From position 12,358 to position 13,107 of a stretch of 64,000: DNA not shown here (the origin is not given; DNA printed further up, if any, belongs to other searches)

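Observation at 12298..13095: Unassignable proline-rich protein immediately after the PAAR-like gene: candidate new T6SS effector with no obvious immunity gene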

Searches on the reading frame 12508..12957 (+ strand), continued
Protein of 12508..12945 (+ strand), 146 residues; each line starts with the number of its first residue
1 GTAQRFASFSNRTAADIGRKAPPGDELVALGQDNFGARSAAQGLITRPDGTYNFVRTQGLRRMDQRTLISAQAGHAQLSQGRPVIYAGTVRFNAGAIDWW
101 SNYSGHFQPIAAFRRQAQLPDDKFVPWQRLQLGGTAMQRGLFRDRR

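Call 36: search_dna_similar(query=window:12508-12945:+, collection=plasmids, mode=protein, max_evalue=0.001, max_rows=30)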
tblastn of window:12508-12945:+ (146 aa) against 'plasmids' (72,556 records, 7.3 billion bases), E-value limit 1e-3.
No match.

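Call 41: search_protein_families(library=pfam, proteins=[P0136, P0137, P0141, P0146, P0147, P0181, P0189, P0199, P0220, P0223], max_evalue=0.01)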
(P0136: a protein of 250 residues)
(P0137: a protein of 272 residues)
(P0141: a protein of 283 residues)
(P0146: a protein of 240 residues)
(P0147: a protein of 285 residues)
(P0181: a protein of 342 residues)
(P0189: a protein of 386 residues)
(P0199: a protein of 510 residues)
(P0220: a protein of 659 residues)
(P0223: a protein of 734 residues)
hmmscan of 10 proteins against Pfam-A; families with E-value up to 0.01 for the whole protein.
P0136 (250 aa): 0 families

P0137 (272 aa): 0 families

P0141 (283 aa): 0 families

P0146 (240 aa): 0 families

P0147 (285 aa): 0 families

P0181 (342 aa): 0 families

P0189 (386 aa): 0 families

P0199 (510 aa): 1 family
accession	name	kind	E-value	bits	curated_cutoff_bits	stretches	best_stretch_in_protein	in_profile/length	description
PF13699.11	eCIS_core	-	1.4e-22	80.1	22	1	1-67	10-77/79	eCIS core domain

P0220 (659 aa): 1 family
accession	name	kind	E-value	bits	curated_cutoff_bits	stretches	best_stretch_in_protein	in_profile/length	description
PF13699.11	eCIS_core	-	2.6e-26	92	22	1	70-145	1-77/79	eCIS core domain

P0223 (734 aa): 1 family
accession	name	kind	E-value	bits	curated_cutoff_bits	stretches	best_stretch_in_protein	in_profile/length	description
PF13699.11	eCIS_core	-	8e-31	106.5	22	1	116-191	2-77/79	eCIS core domain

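Call 44: search_protein_families(library=pfam, proteins=[P0184, P0193, P0252, P0243], max_evalue=0.01)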
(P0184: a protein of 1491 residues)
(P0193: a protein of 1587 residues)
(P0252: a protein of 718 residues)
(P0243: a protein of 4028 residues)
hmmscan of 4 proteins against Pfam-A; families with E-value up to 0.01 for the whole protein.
P0184 (1491 aa): 2 families
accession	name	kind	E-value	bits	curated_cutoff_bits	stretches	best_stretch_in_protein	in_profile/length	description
PF13332.12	Fil_haemagg_2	-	1.4e-15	58.3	22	2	3-85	82-168/170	Hemagglutinin repeat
PF20067.5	SSL_N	-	0.00072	19.8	18.9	0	884-897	27-40/46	Strictosidine synthase-like, N-terminal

P0193 (1587 aa): 0 families

P0252 (718 aa): 0 families

P0243 (4028 aa): 2 families
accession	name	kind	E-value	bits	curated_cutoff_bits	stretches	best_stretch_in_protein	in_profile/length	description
PF05860.19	TPS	-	8.5e-43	147.5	33.5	1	44-300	16-252/252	TPS secretion domain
PF13332.12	Fil_haemagg_2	-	2e-39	135.9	22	6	2145-2304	2-165/170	Hemagglutinin repeat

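Call 45: search_protein_families(library=ncbifam, proteins=[P0252, P0193, P0138, P0195, P0207, P0163, P0179, P0223], max_evalue=0.01)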
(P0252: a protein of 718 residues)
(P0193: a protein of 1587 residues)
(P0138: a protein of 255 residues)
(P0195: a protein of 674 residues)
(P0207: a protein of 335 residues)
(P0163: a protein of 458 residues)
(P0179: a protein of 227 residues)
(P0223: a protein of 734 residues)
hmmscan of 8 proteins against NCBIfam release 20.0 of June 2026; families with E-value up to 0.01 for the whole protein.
P0252 (718 aa): 0 families

P0193 (1587 aa): 0 families

P0138 (255 aa): 0 families

P0195 (674 aa): 0 families

P0207 (335 aa): 0 families

P0163 (458 aa): 2 families
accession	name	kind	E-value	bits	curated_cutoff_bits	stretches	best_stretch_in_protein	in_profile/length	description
TIGR03696.1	Rhs_assc_core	domain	2.9e-27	95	32.5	1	65-146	1-76/76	RHS repeat-associated core domain-containing protein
NF041261.1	RHS_core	equivalog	9.5e-12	43.5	2000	1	34-145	1154-1260/1261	RHS element core protein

P0179 (227 aa): 0 families

P0223 (734 aa): 0 families

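Call 46: list_cluster_members(proteins=[P0210, P0232, P0237, P0243, P0195, P0163, P0223, P0138, P0179, P0252])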
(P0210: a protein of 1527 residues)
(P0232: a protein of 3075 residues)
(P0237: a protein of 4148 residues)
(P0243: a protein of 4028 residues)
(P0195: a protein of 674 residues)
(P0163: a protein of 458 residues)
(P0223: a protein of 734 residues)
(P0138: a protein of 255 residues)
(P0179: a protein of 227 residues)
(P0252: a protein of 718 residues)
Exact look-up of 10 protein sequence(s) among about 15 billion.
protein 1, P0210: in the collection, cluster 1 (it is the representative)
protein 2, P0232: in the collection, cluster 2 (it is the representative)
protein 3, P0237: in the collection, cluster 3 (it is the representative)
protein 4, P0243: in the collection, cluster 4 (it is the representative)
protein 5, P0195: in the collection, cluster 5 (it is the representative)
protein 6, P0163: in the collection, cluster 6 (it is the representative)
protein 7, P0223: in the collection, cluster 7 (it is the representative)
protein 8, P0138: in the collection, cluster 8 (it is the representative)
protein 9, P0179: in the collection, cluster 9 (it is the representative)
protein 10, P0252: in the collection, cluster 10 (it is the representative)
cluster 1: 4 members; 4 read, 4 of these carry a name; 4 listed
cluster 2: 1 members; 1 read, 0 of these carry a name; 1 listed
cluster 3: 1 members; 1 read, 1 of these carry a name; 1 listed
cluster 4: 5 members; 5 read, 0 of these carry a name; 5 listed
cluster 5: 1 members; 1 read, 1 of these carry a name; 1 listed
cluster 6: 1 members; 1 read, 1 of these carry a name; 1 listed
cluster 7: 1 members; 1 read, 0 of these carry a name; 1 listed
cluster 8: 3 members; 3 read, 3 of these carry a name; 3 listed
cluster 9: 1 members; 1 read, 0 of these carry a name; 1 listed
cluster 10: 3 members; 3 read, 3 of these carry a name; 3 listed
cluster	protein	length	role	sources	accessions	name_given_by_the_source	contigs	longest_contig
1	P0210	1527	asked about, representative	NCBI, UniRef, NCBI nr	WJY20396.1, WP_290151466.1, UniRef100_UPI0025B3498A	RHS repeat-associated core domain-containing protein [Fontisubflavum oceani] | RHS repeat-associated core domain-containing protein n=1 Tax=Fontisubflavum oceani ...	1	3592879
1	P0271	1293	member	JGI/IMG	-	RHS repeat-associated protein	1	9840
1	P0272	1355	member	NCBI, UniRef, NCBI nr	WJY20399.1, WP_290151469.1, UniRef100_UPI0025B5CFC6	RHS repeat-associated core domain-containing protein [Fontisubflavum oceani] | RHS repeat-associated core domain-containing protein n=1 Tax=Fontisubflavum oceani ...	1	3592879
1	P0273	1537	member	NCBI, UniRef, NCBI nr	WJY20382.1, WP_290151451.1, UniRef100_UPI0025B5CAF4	RHS repeat-associated core domain-containing protein [Fontisubflavum oceani] | RHS repeat-associated core domain-containing protein n=1 Tax=Fontisubflavum oceani ...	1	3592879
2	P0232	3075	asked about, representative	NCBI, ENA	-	-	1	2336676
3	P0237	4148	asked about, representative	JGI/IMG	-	RHS repeat-associated protein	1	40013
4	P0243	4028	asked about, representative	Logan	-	-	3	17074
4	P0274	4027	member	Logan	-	-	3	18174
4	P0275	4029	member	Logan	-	-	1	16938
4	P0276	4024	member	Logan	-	-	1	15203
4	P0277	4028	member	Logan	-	-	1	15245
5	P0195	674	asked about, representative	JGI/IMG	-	hypothetical protein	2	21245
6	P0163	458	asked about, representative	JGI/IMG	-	RHS repeat-associated protein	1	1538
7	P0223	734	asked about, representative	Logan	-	-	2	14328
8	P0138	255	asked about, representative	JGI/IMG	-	hypothetical protein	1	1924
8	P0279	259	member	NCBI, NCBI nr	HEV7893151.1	MAG TPA: hypothetical protein VGP08_21225 [Pyrinomonadaceae bacterium] | hypothetical protein [Pyrinomonadaceae bacterium]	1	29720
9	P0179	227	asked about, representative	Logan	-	-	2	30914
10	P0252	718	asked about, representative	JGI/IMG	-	hypothetical protein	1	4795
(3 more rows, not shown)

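Call 47: find_encoding_contigs(protein=P0210, flank=5000, max_places=1)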
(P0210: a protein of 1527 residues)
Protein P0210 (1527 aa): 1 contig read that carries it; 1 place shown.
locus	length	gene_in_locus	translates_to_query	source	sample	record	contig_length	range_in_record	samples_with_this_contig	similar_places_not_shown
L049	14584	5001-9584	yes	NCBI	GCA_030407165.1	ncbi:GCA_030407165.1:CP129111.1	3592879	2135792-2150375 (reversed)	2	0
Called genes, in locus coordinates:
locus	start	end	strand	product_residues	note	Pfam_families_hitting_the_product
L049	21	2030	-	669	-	PF13517:FG-GAP_3 (faint)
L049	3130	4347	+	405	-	-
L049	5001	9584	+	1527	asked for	PF01839:FG-GAP (faint), PF13517:FG-GAP_3 (faint), PF12256:TcdB_toxin_midN, PF05593:RHS_repeat, PF25023:TEN_YD-shell, PF05593:RHS_repeat, PF25023:TEN_YD-shell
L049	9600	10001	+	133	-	-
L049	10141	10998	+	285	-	-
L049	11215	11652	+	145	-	-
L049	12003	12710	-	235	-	-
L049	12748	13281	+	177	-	PF01478:Peptidase_A24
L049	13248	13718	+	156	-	PF08334:T2SSG, PF22434:PilW_C (weak)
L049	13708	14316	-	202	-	PF07963:N_methyl (weak)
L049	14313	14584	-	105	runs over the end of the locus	-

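Call 48: find_encoding_contigs(protein=P0195, flank=5000, max_places=2)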
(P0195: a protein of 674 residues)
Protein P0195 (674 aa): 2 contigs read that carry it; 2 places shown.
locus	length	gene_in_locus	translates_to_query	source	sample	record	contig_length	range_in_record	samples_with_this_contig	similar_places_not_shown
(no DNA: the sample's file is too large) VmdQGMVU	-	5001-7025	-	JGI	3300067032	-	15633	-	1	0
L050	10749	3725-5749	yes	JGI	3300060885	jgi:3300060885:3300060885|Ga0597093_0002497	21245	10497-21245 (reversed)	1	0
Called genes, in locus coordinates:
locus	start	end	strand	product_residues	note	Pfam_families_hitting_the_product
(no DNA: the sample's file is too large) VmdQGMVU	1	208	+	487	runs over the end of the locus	?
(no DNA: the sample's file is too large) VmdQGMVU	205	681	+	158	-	PF15428:Imm26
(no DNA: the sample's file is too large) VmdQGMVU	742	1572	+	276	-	-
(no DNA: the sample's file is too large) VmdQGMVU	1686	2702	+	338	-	-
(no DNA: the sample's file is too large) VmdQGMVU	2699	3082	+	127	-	-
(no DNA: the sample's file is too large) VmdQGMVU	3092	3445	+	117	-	PF20212:DUF6572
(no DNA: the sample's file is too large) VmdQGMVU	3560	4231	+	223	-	PF01476:LysM (faint), PF14040:DNase_NucA_NucB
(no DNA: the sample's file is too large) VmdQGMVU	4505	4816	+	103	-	-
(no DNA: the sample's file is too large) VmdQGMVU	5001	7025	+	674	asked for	-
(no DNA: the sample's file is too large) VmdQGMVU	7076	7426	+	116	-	-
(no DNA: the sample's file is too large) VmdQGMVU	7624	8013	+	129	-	-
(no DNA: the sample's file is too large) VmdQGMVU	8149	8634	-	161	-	PF01047:MarR, PF12802:MarR_2 (weak)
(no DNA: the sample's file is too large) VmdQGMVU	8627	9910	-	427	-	PF07690:MFS_1, PF03137:OATP (weak)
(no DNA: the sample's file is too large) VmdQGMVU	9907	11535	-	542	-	PF02776:TPP_enzyme_N, PF00205:TPP_enzyme_M, PF02775:TPP_enzyme_C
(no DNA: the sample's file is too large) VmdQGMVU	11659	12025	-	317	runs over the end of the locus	PF02668:TauD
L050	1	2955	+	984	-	?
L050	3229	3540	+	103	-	-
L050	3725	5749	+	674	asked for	-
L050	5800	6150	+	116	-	-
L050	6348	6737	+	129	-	-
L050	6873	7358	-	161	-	PF01047:MarR, PF12802:MarR_2 (weak)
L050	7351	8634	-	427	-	PF07690:MFS_1, PF03137:OATP (weak)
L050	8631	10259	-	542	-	PF02776:TPP_enzyme_N, PF00205:TPP_enzyme_M, PF02775:TPP_enzyme_C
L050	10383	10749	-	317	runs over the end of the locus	PF02668:TauD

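Call 59: find_encoding_contigs(protein=P0232, flank=4000, max_places=1)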
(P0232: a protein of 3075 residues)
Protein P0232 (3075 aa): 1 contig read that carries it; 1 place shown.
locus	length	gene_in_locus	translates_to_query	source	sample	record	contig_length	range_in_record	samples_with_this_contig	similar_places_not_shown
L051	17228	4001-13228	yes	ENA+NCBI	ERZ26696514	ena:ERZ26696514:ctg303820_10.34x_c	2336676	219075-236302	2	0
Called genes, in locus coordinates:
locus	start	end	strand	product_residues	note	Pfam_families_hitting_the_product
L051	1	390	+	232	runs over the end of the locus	PF00665:rve (weak), PF13610:DDE_Tnp_IS240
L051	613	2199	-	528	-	PF08479:POTRA_2, PF17287:POTRA_3, PF03865:ShlB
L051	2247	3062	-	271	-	PF08238:Sel1 (weak)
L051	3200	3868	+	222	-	-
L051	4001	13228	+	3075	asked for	PF05860:TPS, PF05594:Fil_haemagg (weak), PF13332:Fil_haemagg_2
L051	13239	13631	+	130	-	-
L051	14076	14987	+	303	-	PF13403:Hint_2 (weak), PF07591:PT-HINT, PF14890:Intein_splicing (faint)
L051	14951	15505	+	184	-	-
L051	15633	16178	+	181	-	PF15529:Ntox24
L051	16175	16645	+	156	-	-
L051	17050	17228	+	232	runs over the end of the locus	PF00665:rve (weak), PF13610:DDE_Tnp_IS240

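Call 60: find_encoding_contigs(protein=P0279, flank=7000, max_places=1)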
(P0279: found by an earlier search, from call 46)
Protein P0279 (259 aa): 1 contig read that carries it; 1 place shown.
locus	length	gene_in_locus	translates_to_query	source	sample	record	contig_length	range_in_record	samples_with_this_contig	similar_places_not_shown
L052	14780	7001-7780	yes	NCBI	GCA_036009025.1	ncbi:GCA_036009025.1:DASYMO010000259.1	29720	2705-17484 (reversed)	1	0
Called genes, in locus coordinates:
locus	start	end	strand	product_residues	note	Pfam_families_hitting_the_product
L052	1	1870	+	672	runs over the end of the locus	PF05954:Phage_GPD, PF04717:Phage_base_V, PF20093:DUF6484 (weak), PF22178:Gp5_trimer_C, PF06715:Gp5_C (faint)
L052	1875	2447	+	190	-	-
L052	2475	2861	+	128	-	PF14107:DUF4280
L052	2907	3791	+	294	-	PF05036:SPOR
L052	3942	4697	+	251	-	PF13699:eCIS_core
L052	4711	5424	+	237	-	PF00583:Acetyltransf_1 (weak), PF13673:Acetyltransf_10, PF13508:Acetyltransf_7, PF14542:Acetyltransf_CG (weak)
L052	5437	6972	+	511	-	-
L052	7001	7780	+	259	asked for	-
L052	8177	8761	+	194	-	-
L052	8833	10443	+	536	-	PF13424:TPR_12 (weak)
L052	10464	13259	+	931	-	PF02861:Clp_N, PF23569:NBD_SMAX1 (weak), PF00004:AAA, PF17871:AAA_lid_9, PF00004:AAA, PF07724:AAA_2, PF07728:AAA_5, PF10431:ClpB_D2-small, +5 more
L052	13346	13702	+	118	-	PF13442:Cytochrome_CBB3, PF00034:Cytochrom_C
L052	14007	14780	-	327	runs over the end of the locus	-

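Call 61: find_encoding_contigs(protein=P0179, flank=7000, max_places=1)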
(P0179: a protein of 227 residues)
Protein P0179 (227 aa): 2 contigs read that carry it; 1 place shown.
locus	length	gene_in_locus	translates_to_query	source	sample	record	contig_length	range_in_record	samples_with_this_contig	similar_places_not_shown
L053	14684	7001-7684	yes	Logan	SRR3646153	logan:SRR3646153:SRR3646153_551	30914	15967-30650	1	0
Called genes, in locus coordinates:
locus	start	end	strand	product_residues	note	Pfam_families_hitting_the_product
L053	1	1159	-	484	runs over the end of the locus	PF02934:GatB_N, PF02637:GatB_Yqey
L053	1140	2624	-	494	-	PF01425:Amidase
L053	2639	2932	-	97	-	PF02686:GatC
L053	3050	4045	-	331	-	PF00953:Glycos_transf_4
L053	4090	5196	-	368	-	PF00171:Aldedh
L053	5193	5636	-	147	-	PF00171:Aldedh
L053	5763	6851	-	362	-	PF07537:CamS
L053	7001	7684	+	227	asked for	-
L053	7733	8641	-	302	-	PF01063:Aminotran_4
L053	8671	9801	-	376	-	PF00180:Iso_dh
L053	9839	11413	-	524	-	PF00682:HMGL-like, PF22617:HCS_D2, PF08502:LeuA_dimer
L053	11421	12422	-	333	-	PF00670:AdoHcyase_NAD (weak), PF02826:2-Hacid_dh_C, PF07991:KARI_N, PF03446:NAD_binding_2, PF03807:F420_oxidored (weak), PF01450:KARI_C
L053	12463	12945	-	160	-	PF01842:ACT, PF22629:ACT_AHAS_ss, PF13710:ACT_5, PF10369:ALS_ss_C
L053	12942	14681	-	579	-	PF02776:TPP_enzyme_N, PF00205:TPP_enzyme_M, PF02775:TPP_enzyme_C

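Call 71: fold_search(model_id=the predicted structure, library=viral)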
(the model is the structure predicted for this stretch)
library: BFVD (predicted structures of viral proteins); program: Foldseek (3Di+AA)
matches with E <= 10: 324; with E <= 0.001: 0
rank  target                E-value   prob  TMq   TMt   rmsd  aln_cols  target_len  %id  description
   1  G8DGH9                2.5e-02  0.91  0.36  0.18  10.4       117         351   17  (no name in the UniProt tables at hand)
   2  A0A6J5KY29            1.7e-01  0.12  0.23  0.09  21.9       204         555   12  Uncharacterized protein [uncultured Caudovirales phage]
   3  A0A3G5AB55            1.8e-01  0.35  0.27  0.10  13.3       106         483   17  Uncharacterized protein [Hyperionvirus sp.]
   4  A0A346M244            1.9e-01  0.08  0.17  0.07  20.9       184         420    8  (no name in the UniProt tables at hand)
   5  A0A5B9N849            2.9e-01  0.07  0.15  0.06  18.9       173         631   10  (no name in the UniProt tables at hand)
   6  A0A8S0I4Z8            3.9e-01  0.06  0.14  0.15  12.5       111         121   14  (no name in the UniProt tables at hand)
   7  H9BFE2                5.5e-01  0.03  0.13  0.10  22.1       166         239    9  Envelope glycoprotein E2 (Fragment) [Chikungunya virus]
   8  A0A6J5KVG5            5.5e-01  0.02  0.11  0.08  28.9       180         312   10  Uncharacterized protein [uncultured Caudovirales phage]
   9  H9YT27                6.5e-01  0.04  0.15  0.09  25.5       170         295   14  (no name in the UniProt tables at hand)
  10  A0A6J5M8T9            7.3e-01  0.10  0.26  0.16  20.7       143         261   14  Uncharacterized protein [uncultured Caudovirales phage]
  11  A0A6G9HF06            7.3e-01  0.04  0.15  0.15  23.1       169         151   14  Uncharacterized protein [Panulirus argus virus 1]
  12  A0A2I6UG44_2          8.2e-01  0.09  0.23  0.05  14.0       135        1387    9  Uncharacterized protein [Salinibacter phage M8CC-19]
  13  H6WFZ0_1              8.7e-01  0.08  0.20  0.05  10.7        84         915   10  Tail fiber [Cyanophage S-TIM5]
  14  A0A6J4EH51            8.7e-01  0.03  0.14  0.09  14.6       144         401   14  (no name in the UniProt tables at hand)
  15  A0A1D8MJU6            8.7e-01  0.02  0.11  0.06  17.8       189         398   10  ATP-dependent helicase Rep [uncultured virus]
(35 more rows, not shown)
